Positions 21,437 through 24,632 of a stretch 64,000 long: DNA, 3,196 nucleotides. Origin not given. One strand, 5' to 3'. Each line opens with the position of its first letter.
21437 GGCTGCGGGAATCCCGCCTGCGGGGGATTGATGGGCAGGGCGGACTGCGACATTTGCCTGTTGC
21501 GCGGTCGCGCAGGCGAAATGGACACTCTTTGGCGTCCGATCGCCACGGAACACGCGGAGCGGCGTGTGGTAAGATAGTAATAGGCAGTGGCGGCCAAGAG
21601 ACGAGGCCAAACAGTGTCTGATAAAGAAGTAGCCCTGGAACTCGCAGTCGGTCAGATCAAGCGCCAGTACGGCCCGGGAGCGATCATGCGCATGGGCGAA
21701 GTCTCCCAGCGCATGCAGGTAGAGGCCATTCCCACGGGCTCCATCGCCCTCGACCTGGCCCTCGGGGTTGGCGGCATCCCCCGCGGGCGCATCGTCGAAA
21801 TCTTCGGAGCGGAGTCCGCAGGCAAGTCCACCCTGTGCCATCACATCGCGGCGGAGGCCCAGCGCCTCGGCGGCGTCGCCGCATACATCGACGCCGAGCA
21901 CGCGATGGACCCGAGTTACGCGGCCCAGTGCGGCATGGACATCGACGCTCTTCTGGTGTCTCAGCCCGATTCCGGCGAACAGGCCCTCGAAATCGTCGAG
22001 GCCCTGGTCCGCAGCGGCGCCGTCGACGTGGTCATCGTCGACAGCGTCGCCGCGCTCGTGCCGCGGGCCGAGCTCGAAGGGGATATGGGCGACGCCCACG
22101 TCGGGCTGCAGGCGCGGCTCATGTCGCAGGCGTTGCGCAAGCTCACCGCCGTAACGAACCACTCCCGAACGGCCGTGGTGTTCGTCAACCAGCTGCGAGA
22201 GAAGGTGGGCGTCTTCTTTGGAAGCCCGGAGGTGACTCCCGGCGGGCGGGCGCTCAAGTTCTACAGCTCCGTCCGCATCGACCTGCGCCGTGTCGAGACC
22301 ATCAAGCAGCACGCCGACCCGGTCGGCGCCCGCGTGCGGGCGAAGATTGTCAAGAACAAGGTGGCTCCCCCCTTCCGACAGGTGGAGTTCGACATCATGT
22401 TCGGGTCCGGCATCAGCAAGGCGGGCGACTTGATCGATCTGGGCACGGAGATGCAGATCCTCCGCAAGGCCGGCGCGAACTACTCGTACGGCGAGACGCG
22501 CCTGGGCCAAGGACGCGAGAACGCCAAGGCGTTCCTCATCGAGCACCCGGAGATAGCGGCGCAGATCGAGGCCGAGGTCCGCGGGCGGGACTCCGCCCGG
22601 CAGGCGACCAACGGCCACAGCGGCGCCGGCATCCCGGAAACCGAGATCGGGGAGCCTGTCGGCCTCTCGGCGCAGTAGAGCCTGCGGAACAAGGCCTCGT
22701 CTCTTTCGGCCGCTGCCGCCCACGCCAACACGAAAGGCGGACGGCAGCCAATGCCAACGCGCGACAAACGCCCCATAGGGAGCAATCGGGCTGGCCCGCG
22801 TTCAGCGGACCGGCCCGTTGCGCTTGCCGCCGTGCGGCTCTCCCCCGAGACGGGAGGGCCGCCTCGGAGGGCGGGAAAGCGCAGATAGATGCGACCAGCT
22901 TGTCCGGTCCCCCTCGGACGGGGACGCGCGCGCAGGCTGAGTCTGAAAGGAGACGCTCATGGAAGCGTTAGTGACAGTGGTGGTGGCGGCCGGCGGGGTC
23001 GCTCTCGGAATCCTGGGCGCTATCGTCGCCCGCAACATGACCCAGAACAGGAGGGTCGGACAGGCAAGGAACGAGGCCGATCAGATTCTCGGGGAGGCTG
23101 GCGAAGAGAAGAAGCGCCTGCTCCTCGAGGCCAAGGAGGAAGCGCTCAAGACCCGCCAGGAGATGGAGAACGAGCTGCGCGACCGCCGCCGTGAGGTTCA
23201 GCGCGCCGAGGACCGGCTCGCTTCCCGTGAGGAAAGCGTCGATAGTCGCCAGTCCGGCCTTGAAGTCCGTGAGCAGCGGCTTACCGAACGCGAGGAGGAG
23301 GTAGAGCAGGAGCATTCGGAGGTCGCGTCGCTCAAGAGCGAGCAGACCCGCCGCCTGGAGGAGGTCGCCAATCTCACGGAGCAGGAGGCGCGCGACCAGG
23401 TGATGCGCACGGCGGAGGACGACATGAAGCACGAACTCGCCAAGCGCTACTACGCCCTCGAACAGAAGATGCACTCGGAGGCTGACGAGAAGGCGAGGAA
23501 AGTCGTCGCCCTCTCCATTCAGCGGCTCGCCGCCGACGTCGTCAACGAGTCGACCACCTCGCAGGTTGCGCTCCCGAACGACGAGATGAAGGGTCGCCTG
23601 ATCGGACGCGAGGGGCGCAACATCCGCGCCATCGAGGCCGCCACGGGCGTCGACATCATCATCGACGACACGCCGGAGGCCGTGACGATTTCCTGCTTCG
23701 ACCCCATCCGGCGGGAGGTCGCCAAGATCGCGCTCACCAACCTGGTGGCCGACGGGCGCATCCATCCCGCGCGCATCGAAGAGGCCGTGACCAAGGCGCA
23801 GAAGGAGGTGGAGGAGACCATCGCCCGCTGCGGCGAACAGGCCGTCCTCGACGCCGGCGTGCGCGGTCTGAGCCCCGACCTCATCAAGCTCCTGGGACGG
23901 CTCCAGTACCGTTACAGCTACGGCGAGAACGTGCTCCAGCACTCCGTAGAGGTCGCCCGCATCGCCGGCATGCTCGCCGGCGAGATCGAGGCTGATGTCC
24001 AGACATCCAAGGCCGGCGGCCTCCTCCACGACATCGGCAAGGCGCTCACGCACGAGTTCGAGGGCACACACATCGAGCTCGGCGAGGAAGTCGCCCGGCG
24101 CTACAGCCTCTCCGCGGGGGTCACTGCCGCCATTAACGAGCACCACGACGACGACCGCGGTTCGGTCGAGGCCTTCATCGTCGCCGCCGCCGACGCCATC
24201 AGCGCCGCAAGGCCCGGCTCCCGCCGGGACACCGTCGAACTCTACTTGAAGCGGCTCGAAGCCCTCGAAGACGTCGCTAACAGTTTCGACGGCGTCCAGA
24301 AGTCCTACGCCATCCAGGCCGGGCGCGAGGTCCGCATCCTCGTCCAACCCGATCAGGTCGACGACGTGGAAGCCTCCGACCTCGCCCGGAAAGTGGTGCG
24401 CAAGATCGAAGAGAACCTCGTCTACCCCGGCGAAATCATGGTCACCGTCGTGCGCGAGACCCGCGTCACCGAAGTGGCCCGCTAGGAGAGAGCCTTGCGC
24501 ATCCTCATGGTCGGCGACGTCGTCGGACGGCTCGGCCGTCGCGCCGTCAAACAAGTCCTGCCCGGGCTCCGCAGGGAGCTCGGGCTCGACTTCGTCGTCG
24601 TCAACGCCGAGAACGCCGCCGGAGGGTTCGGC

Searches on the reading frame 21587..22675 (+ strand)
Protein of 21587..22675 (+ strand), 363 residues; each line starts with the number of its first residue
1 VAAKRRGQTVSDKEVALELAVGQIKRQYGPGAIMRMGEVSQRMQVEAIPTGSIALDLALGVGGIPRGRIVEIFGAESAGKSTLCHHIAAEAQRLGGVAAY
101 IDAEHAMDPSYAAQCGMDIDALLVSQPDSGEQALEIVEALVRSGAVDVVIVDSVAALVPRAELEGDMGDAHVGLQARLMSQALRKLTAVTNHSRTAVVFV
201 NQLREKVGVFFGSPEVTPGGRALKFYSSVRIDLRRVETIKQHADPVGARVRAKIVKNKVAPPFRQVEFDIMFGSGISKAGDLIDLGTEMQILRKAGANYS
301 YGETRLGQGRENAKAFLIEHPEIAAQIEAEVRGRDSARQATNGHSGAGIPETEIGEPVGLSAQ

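Call 73: search_protein_families(library=ncbifam, proteins=[window:21587-22675:+], max_evalue=1e-30)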
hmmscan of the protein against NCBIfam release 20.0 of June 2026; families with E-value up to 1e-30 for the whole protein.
window:21587-22675:+ (363 aa): 2 families
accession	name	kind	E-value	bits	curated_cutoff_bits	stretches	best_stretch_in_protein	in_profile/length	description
TIGR02012.1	tigrfam_recA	equivalog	3.1e-155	516.3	325.3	1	12-332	1-320/321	recombinase RecA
NF007072.0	PRK09519.1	equivalog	9.9e-131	437.6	1024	1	10-259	4-252/790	intein-containing recombinase RecA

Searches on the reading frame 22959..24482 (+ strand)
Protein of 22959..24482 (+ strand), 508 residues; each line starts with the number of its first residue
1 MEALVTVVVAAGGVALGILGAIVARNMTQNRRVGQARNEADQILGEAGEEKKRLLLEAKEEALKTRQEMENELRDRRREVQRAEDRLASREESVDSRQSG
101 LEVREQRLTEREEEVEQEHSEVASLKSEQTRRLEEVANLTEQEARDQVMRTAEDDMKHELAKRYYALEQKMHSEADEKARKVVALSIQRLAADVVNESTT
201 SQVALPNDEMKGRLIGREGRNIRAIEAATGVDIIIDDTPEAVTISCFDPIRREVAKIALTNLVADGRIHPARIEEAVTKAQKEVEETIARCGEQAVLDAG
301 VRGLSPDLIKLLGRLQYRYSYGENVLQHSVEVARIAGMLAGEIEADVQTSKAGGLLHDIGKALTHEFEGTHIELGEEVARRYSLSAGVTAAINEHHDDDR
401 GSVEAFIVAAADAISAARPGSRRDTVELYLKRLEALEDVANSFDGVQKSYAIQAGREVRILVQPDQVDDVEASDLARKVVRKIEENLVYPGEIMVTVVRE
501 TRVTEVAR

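Call 73: search_protein_families(library=ncbifam, proteins=[window:22959-24482:+], max_evalue=1e-30)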
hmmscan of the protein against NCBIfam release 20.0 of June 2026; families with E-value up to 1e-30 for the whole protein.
window:22959-24482:+ (508 aa): 5 families
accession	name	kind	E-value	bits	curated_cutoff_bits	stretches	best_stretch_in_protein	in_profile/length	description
TIGR03319.1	RNase_Y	equivalog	2.9e-194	646.4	454.35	1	10-508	4-514/514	ribonuclease Y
NF009345.0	PRK12705.1-2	equivalog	1.3e-155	518.9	904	1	3-508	3-509/509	hypothetical protein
NF009344.0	PRK12705.1-1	equivalog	2.5e-154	515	831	1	52-508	116-572/572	hypothetical protein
NF000997.0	PRK00106.1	equivalog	7.5e-154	513.2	937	1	34-507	49-534/535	ribonuclease Y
NF009347.0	PRK12705.1-4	equivalog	1.1e-70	238.6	579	1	107-503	66-465/473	hypothetical protein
